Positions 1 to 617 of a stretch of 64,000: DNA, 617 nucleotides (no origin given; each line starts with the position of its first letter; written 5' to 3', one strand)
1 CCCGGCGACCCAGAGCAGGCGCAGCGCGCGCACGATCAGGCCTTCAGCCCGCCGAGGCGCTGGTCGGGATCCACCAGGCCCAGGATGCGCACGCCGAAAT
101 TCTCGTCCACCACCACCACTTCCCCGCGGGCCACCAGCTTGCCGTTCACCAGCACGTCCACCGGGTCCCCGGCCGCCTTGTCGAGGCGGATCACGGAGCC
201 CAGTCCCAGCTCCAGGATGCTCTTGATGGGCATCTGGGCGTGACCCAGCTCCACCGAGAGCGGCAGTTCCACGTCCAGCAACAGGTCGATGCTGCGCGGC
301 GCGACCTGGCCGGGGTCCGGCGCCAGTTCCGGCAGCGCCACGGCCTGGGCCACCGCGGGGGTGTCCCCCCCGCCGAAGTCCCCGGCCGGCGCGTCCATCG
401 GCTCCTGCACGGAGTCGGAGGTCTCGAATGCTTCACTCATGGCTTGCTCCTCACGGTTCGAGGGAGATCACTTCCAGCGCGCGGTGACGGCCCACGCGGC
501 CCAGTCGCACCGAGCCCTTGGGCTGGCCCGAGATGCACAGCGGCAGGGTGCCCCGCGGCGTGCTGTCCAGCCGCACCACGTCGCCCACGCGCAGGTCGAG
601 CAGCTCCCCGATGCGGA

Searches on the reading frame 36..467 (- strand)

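Call 45: search_protein_families(library=pfam, proteins=[window:36-467:-], max_evalue=0.001)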
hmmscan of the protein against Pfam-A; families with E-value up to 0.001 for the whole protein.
window:36-467:- (143 aa): 1 family
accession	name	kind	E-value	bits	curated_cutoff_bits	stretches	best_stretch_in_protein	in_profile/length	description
PF01052.25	FliMN_C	-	1.1e-25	89.8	23.8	1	62-132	2-72/73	Type III flagellar switch regulator (C-ring) FliN C-term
